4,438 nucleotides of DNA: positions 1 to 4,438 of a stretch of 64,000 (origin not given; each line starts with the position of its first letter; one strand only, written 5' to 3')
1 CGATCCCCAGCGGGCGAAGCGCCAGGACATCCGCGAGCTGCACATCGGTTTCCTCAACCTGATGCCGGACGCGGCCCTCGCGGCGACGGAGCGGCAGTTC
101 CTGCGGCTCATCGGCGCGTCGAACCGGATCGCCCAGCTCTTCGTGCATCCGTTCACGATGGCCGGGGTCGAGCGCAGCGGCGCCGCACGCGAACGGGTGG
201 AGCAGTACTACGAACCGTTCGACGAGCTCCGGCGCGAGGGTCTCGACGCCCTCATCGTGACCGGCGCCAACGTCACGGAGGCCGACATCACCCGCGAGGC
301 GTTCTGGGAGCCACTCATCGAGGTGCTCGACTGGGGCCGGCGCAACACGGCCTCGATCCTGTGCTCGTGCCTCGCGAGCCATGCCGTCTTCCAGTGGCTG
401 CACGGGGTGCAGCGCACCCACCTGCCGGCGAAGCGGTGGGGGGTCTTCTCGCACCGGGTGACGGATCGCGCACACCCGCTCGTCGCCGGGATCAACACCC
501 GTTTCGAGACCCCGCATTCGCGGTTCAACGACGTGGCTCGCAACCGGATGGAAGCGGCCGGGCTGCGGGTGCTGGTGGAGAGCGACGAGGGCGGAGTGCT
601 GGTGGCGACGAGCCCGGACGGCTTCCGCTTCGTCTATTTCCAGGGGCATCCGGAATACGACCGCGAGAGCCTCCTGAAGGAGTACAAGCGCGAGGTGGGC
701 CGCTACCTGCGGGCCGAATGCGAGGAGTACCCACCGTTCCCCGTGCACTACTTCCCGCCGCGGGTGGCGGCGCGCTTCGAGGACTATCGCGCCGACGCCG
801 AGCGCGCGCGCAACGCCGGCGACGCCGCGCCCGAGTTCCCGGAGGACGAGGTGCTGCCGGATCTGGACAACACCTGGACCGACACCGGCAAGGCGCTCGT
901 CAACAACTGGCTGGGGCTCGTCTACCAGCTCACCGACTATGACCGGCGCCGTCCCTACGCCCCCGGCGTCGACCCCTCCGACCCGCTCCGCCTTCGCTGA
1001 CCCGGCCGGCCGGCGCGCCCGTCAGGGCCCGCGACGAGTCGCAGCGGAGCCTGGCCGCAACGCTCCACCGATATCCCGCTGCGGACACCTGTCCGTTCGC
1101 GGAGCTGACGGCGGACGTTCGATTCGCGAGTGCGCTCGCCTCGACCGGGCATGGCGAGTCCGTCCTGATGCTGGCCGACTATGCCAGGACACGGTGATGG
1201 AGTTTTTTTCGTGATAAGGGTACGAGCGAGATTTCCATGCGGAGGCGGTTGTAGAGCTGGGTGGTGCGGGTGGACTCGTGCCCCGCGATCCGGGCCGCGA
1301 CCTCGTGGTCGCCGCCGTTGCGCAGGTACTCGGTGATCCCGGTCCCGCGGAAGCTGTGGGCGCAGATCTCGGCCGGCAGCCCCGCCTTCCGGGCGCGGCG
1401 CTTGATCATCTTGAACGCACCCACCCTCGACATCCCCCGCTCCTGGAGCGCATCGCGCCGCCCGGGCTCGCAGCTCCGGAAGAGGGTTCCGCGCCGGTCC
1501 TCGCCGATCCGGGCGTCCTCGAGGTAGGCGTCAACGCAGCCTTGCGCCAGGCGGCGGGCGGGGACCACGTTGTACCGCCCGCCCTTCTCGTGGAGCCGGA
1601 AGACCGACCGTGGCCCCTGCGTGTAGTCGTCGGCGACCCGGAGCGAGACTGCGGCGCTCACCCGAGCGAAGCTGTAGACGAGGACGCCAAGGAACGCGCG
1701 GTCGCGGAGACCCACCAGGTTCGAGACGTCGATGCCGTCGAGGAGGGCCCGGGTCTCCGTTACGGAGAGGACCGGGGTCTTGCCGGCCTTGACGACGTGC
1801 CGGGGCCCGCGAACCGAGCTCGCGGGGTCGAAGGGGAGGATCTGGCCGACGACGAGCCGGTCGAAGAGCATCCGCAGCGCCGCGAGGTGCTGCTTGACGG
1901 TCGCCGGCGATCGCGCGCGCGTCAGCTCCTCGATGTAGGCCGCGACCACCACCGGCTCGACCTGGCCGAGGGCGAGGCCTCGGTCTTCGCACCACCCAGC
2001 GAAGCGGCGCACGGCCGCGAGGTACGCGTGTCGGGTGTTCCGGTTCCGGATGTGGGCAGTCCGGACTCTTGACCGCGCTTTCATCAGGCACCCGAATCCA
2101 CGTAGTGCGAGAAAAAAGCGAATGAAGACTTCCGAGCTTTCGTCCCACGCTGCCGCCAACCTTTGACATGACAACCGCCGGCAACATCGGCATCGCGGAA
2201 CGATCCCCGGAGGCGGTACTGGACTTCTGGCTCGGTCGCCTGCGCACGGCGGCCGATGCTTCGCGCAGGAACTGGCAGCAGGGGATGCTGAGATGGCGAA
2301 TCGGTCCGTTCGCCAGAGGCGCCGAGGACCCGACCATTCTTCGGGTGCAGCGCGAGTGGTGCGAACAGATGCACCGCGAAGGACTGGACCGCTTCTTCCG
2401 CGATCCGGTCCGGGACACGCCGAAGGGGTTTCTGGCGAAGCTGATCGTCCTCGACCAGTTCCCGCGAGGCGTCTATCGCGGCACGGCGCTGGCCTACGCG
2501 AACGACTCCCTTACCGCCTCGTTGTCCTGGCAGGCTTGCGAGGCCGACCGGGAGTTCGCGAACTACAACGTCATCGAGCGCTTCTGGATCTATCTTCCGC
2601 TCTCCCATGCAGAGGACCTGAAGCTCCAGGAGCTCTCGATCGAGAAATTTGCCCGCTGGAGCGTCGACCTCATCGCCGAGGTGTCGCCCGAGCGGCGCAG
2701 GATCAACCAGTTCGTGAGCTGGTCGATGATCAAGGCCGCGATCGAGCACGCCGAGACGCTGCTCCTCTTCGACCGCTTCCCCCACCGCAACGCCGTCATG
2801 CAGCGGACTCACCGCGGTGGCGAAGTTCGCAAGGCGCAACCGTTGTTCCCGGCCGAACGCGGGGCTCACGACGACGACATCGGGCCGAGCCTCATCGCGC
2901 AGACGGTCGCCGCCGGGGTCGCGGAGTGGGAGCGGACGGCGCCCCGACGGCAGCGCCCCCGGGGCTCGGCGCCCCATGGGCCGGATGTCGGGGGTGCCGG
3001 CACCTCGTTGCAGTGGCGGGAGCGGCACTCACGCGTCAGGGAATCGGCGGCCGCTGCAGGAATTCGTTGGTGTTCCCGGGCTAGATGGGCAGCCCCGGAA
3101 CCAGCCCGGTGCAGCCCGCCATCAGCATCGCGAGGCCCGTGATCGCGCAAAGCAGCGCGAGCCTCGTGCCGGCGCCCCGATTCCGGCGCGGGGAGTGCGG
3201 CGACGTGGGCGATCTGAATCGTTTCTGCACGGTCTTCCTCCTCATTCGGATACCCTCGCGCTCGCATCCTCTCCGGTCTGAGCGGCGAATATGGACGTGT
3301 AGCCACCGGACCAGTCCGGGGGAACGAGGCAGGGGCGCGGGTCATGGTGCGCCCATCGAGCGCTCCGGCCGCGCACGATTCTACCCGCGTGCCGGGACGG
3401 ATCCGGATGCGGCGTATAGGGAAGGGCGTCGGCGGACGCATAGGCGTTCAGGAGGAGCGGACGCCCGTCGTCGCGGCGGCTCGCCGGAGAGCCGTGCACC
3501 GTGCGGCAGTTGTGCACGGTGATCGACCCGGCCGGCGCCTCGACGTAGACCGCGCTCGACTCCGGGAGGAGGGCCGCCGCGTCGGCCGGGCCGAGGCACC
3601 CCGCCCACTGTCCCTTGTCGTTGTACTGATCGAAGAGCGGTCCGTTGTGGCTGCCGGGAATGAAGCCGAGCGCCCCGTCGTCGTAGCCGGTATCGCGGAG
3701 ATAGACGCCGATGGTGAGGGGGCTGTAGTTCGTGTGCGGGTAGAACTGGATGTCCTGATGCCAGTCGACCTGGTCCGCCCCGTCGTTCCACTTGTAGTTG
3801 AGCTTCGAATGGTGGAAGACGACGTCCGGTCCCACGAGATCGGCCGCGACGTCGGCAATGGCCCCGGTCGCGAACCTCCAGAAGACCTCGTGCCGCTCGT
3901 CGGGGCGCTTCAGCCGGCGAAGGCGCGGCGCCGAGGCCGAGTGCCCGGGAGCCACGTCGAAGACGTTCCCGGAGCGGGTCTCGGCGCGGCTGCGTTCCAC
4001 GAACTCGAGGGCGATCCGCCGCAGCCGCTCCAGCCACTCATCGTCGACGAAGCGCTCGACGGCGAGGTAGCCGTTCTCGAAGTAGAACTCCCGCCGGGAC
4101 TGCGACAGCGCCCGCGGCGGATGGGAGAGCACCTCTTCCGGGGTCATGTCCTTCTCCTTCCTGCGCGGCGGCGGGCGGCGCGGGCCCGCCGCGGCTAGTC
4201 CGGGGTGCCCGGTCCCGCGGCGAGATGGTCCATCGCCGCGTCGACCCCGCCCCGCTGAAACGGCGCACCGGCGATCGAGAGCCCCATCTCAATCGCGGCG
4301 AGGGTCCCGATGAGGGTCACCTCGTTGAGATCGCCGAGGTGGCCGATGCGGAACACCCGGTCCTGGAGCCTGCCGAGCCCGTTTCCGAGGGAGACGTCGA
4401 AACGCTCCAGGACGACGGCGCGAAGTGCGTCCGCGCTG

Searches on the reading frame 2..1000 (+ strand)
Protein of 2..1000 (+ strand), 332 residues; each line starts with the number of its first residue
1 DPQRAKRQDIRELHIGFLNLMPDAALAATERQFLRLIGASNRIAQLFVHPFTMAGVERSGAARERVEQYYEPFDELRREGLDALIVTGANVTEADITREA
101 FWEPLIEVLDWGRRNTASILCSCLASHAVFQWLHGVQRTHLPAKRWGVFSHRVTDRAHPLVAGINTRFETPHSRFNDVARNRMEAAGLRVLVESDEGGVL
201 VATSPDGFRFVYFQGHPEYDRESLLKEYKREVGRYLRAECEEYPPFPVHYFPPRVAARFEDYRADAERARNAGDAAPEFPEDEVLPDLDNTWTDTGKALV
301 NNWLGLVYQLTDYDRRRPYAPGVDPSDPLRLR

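Call 88: search_protein_families(library=pfam, max_evalue=0.001, proteins=[window:2-1000:+])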
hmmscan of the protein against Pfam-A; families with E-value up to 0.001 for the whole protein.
window:2-1000:+ (332 aa): 1 family
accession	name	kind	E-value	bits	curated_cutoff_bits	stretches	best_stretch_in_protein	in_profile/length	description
PF04204.22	HTS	-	3.4e-80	269.7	27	1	2-313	24-298/298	Homoserine O-succinyltransferase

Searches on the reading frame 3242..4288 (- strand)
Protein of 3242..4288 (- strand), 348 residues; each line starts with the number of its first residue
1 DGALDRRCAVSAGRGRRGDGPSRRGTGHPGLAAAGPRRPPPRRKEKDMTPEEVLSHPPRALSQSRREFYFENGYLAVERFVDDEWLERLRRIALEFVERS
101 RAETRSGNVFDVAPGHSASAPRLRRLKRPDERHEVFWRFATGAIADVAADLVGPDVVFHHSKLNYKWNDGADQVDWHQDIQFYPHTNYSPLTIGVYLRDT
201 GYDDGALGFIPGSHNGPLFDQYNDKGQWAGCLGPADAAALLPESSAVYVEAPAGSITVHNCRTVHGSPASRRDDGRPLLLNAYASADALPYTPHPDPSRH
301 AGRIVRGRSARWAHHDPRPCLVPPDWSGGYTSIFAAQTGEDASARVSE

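Call 88: search_protein_families(library=pfam, max_evalue=0.001, proteins=[window:3242-4288:-])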
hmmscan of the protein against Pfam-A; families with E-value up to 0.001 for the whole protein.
window:3242-4288:- (348 aa): 1 family
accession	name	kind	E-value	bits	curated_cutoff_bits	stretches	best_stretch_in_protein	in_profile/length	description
PF05721.19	PhyH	-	2.7e-26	93.6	22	1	71-276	3-211/213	Phytanoyl-CoA dioxygenase (PhyH)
